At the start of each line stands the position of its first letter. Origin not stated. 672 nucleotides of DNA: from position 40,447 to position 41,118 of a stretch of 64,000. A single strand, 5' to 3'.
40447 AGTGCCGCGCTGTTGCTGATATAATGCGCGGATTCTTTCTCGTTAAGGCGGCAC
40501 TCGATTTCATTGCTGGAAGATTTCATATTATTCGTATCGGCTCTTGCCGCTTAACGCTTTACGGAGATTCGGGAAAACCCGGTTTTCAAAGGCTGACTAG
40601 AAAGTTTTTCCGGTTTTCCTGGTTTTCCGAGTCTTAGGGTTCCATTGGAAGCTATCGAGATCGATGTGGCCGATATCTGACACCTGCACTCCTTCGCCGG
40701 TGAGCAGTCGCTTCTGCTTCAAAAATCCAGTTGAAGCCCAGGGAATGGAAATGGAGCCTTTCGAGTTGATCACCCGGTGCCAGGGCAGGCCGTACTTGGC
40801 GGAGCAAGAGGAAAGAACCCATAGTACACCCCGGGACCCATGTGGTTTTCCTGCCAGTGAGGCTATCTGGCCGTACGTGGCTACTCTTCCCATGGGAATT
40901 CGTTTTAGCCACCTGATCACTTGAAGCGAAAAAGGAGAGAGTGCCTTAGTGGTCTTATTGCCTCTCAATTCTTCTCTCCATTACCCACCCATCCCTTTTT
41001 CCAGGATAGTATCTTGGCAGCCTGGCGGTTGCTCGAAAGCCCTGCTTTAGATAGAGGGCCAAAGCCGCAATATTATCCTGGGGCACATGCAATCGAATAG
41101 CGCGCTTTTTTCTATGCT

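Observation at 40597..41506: Alkyltransferase-like (ATL, PWHRV) protein gene overlapping a GNAT acetyltransferase gene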

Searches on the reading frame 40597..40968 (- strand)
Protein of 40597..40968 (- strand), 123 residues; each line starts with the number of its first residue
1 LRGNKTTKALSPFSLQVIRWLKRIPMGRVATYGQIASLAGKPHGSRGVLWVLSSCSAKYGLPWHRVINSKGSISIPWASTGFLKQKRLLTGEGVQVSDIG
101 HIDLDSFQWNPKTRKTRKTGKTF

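Call 3: search_protein_families(library=pfam, proteins=[window:40597-40968:-], max_evalue=0.01)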
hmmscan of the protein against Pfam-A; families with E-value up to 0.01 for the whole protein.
window:40597-40968:- (123 aa): 1 family
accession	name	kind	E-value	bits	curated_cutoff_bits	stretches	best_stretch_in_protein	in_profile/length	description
PF01035.26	DNA_binding_1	-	6.1e-21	74.5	27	1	12-94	1-81/81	6-O-methylguanine DNA methyltransferase, DNA binding domain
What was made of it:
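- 40597..40968 (-): ATL (alkyltransferase-like) gene, 123 aa, TTG start. Domain core is residues 12-110, with disordered tails at both ends (C-terminal tail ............). PF01035 E 6.1e-21 (call 3).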

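Call 4: search_protein_families(library=ncbifam, proteins=[window:40597-40968:-], max_evalue=0.01)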
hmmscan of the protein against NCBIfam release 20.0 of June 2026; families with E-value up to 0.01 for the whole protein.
window:40597-40968:- (123 aa): 3 families
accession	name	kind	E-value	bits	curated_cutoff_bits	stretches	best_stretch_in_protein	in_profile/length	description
TIGR00589.1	ogt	superfamily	9.7e-11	41.6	46.4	1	12-89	2-77/80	methylated-DNA--[protein]-cysteine S-methyltransferase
NF007626.0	PRK10286.1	equivalog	2.8e-08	34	192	1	6-93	82-167/171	methylated-DNA--[protein]-cysteine S-methyltransferase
NF011964.0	PRK15435.1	equivalog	1.2e-06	27.8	345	1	13-75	271-333/354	bifunctional DNA-binding transcriptional regulator/O6-methylguanine-DNA methyltransferase Ada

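Call 5: search_solved_structures(query=window:40597-40968:-, max_evalue=0.01, show_alignments=4)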
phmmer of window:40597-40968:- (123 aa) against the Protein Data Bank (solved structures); distinct sequences matched with E-value up to 0.01: 44.
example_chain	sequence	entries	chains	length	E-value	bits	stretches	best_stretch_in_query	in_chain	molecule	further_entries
2kif_A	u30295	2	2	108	1.2e-18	70.3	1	12-112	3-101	O6-methylguanine-DNA methyltransferase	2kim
3gva_A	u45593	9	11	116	4e-14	55.7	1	15-113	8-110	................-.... protein 1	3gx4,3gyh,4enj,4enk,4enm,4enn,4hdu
1sfe_A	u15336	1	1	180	6.4e-06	29.1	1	12-77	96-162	ADA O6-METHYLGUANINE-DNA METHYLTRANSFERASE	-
5llq_A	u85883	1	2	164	1.6e-05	27.8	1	11-96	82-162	Methylated-DNA--protein-cysteine methyltransferase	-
1eh6_A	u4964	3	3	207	1.8e-05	27.7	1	13-95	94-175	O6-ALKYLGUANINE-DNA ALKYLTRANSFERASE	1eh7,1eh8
1yfh_A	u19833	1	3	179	1.8e-05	27.7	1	13-93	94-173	Methylated-DNA--protein-cysteine methyltransferase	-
1qnt_A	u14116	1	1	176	2.2e-05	27.4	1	13-93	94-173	METHYLATED-DNA--PROTEIN-CYSTEINE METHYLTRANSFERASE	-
7wz8_C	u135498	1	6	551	2.5e-05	27.2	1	13-93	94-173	SNAP-tag,C-type lectin domain family 4 member K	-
1t39_A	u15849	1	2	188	2.6e-05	27.2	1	13-93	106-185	Methylated-DNA--protein-cysteine methyltransferase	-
8rty_E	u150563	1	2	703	3.3e-05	26.9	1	13-93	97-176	Methylated-DNA--protein-cysteine methyltransferase,Cell division control protein 12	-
9qfq_P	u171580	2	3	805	3.3e-05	26.8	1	13-93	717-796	WD repeat-containing protein 1,Methylated-DNA--protein-cysteine methyltransferase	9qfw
9qey_H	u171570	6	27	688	3.5e-05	26.7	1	13-93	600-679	Coronin-1B,Methylated-DNA--protein-cysteine methyltransferase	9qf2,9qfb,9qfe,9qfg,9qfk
4zyg_A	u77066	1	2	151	3.6e-05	26.7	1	11-96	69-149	Methylated-DNA--protein-cysteine methyltransferase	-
4zyh_A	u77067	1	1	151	3.6e-05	26.7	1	11-96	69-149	Methylated-DNA--protein-cysteine methyltransferase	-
1t38_A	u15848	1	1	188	3.7e-05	26.7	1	13-93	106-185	Methylated-DNA--protein-cysteine methyltransferase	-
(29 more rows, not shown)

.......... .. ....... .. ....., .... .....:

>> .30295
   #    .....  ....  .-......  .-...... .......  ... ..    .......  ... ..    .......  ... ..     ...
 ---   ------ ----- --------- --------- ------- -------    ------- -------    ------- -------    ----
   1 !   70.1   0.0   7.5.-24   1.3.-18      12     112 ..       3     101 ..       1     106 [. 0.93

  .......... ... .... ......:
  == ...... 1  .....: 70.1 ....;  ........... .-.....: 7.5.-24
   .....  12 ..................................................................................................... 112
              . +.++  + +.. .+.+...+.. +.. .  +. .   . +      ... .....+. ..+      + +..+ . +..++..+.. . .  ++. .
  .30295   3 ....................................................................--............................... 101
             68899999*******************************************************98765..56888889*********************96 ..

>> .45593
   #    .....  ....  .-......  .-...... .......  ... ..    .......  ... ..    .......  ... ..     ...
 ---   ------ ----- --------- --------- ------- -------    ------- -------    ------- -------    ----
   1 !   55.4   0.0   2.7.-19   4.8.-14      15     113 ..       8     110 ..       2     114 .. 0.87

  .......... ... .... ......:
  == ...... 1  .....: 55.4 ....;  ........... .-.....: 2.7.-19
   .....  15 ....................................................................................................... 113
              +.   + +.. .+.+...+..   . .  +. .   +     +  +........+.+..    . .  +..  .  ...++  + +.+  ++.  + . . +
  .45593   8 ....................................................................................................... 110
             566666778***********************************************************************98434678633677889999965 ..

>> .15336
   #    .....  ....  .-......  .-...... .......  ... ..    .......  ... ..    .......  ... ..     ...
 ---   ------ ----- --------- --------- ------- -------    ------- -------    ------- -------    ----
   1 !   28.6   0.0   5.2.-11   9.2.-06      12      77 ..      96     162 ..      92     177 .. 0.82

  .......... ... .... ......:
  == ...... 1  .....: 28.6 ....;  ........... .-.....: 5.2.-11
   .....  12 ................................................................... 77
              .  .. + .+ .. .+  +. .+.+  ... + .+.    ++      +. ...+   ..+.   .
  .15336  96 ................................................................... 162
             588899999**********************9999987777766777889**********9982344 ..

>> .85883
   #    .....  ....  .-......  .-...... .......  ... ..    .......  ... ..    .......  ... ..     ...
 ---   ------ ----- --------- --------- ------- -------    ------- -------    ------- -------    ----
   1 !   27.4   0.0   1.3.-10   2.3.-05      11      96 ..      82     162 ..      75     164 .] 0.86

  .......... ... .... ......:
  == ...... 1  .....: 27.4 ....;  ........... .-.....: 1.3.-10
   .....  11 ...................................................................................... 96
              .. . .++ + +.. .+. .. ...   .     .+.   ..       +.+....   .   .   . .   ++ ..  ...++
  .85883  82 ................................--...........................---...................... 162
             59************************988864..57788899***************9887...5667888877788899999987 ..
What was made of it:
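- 40597..40968 (-): PDB 2kif (vpAtl) E 1.2e-18 and 3gva (Atl1) E 4e-14 (call 5).
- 40780..40782 (-): TGG codon for Trp63, at the position of the alkyl-acceptor Cys of AGTs (PWHRV versus PCHRV). Aligned to Trp56 of Atl1 and to the Cys in PCHRV of E. coli Ada-C (call 5).
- On ATL (alkyltransferase-like) proteins: Trp63 aligns with Atl1 Trp56 and with the Ada-C Cys (call 5). phmmer E is 1e-18 and 4e-14 for ATLs against 6e-6 or weaker for AGTs (call 5).
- Closest known: O6-alkylguanine-DNA alkyltransferases. Different: Much weaker PDB matches (E about 1e-5 versus 1e-18, call 5).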

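Call 7: find_homologous_proteins(query=window:40597-40968:-)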
Query window:40597-40968:- (123 aa): 1362 proteins with E <= 0.001 among 1368 candidates; the best 120 are listed.
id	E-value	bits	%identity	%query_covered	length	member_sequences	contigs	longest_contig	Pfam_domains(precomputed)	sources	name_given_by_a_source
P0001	7.2e-40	153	64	88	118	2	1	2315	PF01035.27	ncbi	-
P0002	7.4e-38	147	65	84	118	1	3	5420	PF01035.27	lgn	-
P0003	1.1e-34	137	57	90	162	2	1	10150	PF01035.27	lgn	-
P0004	6.4e-34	134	62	85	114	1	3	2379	PF01035.27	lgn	-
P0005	1.5e-33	133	57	87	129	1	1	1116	PF01035.27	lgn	-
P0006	5.9e-33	131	58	85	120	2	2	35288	PF01035.27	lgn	-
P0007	9.8e-33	130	58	81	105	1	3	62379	PF01035.27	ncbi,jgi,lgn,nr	ncbi:MAG: MGMT family protein [Oligoflexia bacterium]|nr:MGMT family protein [Oligoflexia bacterium]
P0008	1.4e-32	130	56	96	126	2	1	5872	PF01035.27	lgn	-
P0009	3.7e-31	125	56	80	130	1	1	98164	PF01035.27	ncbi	-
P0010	1.2e-30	124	51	99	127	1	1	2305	PF01035.27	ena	-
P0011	1.7e-30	123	54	91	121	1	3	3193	PF01035.27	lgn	-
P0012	2.8e-30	123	59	81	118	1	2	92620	PF01035.27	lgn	-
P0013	8.7e-30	121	54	89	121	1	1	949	PF01035.27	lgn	-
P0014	9.8e-30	121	59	81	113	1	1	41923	PF01035.27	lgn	-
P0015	2.7e-29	119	57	84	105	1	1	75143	PF01035.27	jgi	jgi:methylated-DNA-protein-cysteine methyltransferase-like protein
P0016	1.4e-28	117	58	79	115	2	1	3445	PF01035.27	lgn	-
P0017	1.5e-28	117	55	81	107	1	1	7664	PF01035.27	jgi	-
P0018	1.6e-28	117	50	93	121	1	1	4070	PF01035.27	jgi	jgi:methylated-DNA-protein-cysteine methyltransferase-like protein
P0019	1.7e-28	117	51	85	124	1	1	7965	PF01035.27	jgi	jgi:methylated-DNA-protein-cysteine methyltransferase-like protein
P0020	2.3e-28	116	55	81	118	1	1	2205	PF01035.27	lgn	-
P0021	3.2e-28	116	53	83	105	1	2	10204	PF01035.27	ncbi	-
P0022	3.3e-28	116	53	93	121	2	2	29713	PF01035.27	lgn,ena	-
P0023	3.7e-28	116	55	86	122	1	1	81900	PF01035.27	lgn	-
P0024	5.5e-28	115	53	82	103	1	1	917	PF01035.27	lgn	-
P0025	1.4e-27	114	52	92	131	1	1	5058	PF01035.27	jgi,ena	-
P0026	2.4e-27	113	54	85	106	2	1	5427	PF01035.27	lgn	-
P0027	3.2e-27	113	57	87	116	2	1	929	PF01035.27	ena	-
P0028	3.7e-27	112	52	87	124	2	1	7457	PF01035.27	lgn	-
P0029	7.1e-27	111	54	88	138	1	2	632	PF01035.27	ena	-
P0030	1.3e-26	111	53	88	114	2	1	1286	PF01035.27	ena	-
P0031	2.4e-26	110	50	92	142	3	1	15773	PF01035.27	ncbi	-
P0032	2.5e-26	110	58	80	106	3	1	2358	PF01035.27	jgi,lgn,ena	jgi:methylated-DNA-protein-cysteine methyltransferase-like protein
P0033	2.9e-26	110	55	84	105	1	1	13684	PF01035.27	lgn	-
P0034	4.3e-26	109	55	84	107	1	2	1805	PF01035.27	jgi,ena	-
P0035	7.2e-26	108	51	89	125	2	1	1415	PF01035.27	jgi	jgi:methylated-DNA-protein-cysteine methyltransferase-like protein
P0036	7.9e-26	108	55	83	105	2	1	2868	PF01035.27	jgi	jgi:methylated-DNA-protein-cysteine methyltransferase-like protein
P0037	8.1e-26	108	53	86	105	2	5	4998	PF01035.27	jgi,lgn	-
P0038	1.3e-25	107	51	82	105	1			PF01035.27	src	-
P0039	1.3e-25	107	55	81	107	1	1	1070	PF01035.27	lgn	-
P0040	1.4e-25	107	54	83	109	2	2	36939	PF01035.27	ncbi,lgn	ncbi:MAG: MGMT family protein [Candidatus Thorarchaeota archaeon]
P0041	1.6e-25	107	55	79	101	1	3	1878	PF01035.27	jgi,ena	jgi:methylated-DNA-protein-cysteine methyltransferase-like protein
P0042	1.9e-25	107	57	80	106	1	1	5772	PF01035.27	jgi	jgi:methylated-DNA-protein-cysteine methyltransferase-like protein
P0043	1.9e-25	107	54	89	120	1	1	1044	PF01035.27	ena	-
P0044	1.9e-25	107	56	80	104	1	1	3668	PF01035.27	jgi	jgi:methylated-DNA-protein-cysteine methyltransferase-like protein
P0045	2.0e-25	107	52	89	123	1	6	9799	PF01035.27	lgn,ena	-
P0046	2.6e-25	106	53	83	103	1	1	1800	PF01035.27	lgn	-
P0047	2.7e-25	106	52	84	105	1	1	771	PF01035.27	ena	-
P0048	2.7e-25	106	55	80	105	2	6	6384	PF01035.27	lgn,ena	-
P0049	4.6e-25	106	56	80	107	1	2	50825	PF01035.27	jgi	-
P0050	5.5e-25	105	57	80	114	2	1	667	PF01035.27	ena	-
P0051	6.8e-25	105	53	83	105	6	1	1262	PF01035.27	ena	-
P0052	6.9e-25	105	54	80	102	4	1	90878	PF01035.27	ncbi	-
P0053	7.0e-25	105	56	79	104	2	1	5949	PF01035.27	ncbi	ncbi:MAG: MGMT family protein [Promethearchaeota archaeon]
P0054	8.7e-25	105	55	81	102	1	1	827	PF01035.27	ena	-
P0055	8.7e-25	105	54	80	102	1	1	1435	PF01035.27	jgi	jgi:methylated-DNA-protein-cysteine methyltransferase-like protein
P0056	9.2e-25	105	55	82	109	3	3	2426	PF01035.27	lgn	-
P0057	9.8e-25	105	57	78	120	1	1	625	PF01035.27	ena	-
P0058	1.0e-24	105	53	89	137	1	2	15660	PF01035.27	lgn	-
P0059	1.1e-24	104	48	91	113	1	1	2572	PF01035.27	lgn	-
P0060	1.1e-24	104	53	82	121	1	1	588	PF01035.27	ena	-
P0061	1.5e-24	104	55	80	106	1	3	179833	PF01035.27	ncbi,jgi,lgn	jgi:methylated-DNA-protein-cysteine methyltransferase-like protein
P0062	1.5e-24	104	55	80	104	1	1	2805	PF01035.27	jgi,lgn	jgi:methylated-DNA-protein-cysteine methyltransferase-like protein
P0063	1.5e-24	104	55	79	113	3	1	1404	PF01035.27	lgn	-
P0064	1.6e-24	104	52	83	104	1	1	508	PF01035.27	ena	-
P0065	1.8e-24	104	54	81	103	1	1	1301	PF01035.27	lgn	-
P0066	1.9e-24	104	54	78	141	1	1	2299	PF01035.27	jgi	jgi:methylated-DNA-protein-cysteine methyltransferase-like protein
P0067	1.9e-24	104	53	81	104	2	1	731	PF01035.27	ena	-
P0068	2.1e-24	104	55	84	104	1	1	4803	PF01035.27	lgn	-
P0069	2.1e-24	104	49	89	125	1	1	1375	PF01035.27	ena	-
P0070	2.1e-24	104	57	79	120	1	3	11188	PF01035.27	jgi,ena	-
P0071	2.3e-24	103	49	87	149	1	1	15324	PF01035.27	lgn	-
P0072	2.3e-24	103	53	83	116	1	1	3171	PF01035.27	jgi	jgi:methylated-DNA-protein-cysteine methyltransferase-like protein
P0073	2.5e-24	103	53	80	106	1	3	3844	PF01035.27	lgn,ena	-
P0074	2.6e-24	103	54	81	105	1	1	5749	PF01035.27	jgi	jgi:methylated-DNA-protein-cysteine methyltransferase-like protein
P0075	2.8e-24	103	52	80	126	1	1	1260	PF01035.27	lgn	-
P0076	2.8e-24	103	55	80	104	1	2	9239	PF01035.27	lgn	-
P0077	2.9e-24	103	53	89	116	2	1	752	PF01035.27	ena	-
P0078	3.4e-24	103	52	80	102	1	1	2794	PF01035.27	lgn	-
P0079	3.8e-24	103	52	84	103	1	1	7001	PF01035.27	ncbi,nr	ncbi:MAG: MGMT family protein [candidate division Zixibacteria bacterium]|nr:MGMT family protein [ca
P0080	3.9e-24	103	56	81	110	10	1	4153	PF01035.27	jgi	jgi:methylated-DNA-protein-cysteine methyltransferase-like protein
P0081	4.5e-24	102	51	89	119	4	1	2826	PF01035.27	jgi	jgi:methylated-DNA-protein-cysteine methyltransferase-like protein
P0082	4.6e-24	102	53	80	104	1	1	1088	PF01035.27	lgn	-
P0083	4.9e-24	102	53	81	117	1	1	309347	PF01035.27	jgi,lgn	jgi:methylated-DNA-protein-cysteine methyltransferase-like protein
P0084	5.1e-24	102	55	80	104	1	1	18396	PF01035.27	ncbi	-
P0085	5.3e-24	102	53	84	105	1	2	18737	PF01035.27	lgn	-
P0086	5.6e-24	102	53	83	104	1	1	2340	PF01035.27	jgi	jgi:methylated-DNA-protein-cysteine methyltransferase-like protein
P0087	5.7e-24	102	51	81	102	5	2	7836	PF01035.27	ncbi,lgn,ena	-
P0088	6.2e-24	102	52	82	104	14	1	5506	PF01035.27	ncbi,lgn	-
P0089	6.4e-24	102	55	81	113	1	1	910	PF01035.27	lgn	-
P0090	6.6e-24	102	51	85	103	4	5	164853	PF01035.27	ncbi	ncbi:MAG: MGMT family protein [Candidatus Heimdallarchaeota archaeon]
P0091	7.3e-24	102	52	84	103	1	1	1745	PF01035.27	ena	-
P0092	8.2e-24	102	55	80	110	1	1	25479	PF01035.27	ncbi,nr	ncbi:MAG: MGMT family protein [Theionarchaea archaeon]|nr:MGMT family protein [Theionarchaea archaeo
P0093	8.2e-24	102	51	82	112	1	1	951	PF01035.27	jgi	jgi:methylated-DNA-protein-cysteine methyltransferase related protein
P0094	8.9e-24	101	54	85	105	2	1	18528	PF01035.27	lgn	-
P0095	9.0e-24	101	55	81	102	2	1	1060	PF01035.27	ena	-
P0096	9.3e-24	101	55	80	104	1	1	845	PF01035.27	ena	-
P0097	9.3e-24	101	55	79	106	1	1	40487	PF01035.27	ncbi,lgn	-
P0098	1.0e-23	101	56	79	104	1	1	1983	PF01035.27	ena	-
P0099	1.0e-23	101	54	82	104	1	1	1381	PF01035.27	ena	-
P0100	1.1e-23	101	54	81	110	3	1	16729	PF01035.27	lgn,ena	-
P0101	1.3e-23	101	55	80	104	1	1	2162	PF01035.27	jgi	-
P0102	1.3e-23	101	55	80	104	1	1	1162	PF01035.27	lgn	-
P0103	1.3e-23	101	53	80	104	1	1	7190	PF01035.27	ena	-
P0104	1.3e-23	101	54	80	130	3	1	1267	PF01035.27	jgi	jgi:methylated-DNA-protein-cysteine methyltransferase-like protein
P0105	1.3e-23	101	51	84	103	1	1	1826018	PF01035.27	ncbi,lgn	-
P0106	1.4e-23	101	50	86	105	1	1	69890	PF01035.27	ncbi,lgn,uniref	ncbi:MGMT family protein [Pseudogracilibacillus sp. SO30301A]|uniref:MGMT family protein n=1 Tax=Pse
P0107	1.5e-23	101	51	82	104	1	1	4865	PF01035.27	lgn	-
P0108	1.6e-23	101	52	81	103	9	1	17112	PF01035.27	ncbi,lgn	ncbi:MAG: MGMT family protein [Candidatus Odinarchaeota archaeon]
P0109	1.7e-23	101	53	81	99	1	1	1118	PF01035.27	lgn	-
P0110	1.9e-23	100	55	79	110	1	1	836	PF01035.27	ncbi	-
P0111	1.9e-23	100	52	89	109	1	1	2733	PF01035.27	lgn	-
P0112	2.4e-23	100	52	81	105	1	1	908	PF01035.27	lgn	-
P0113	2.4e-23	100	56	79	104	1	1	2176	PF01035.27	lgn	-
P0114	2.5e-23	100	51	86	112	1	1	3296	PF01035.27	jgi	jgi:methylated-DNA-protein-cysteine methyltransferase-like protein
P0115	2.6e-23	100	53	80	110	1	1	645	PF01035.27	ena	-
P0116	2.7e-23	100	57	75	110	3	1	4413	PF01035.27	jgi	jgi:methylated-DNA-protein-cysteine methyltransferase-like protein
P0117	3.3e-23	100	52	84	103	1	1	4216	PF01035.27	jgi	jgi:methylated-DNA-protein-cysteine methyltransferase-like protein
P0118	3.3e-23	100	57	80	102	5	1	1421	PF01035.27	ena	-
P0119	3.4e-23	100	48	90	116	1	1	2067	PF01035.27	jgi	-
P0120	3.5e-23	100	52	79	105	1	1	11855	PF01035.27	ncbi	-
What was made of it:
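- Closest known: Bacterial ATL proteins: Vibrio parahaemolyticus vpAtl. Different: Comes from an uncultured Bdellovibrionota lineage; the closest database ATL is only 64-65% identical (call 7).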

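Call 9: find_encoding_contigs(protein=P0003, flank=5000, max_places=3)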
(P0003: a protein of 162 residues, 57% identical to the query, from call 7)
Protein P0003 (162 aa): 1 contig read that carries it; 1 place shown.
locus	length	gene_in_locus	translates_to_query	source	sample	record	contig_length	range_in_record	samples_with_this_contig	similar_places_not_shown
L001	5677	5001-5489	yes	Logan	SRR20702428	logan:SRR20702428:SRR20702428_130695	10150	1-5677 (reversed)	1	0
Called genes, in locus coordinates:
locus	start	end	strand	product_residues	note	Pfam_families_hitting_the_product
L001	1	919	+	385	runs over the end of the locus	PF00266:Aminotran_5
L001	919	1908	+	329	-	PF00389:2-Hacid_dh, PF02826:2-Hacid_dh_C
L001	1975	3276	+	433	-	PF00709:Adenylsucc_synt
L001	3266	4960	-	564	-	PF08840:BAAT_C (faint)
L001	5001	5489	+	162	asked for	PF01035:DNA_binding_1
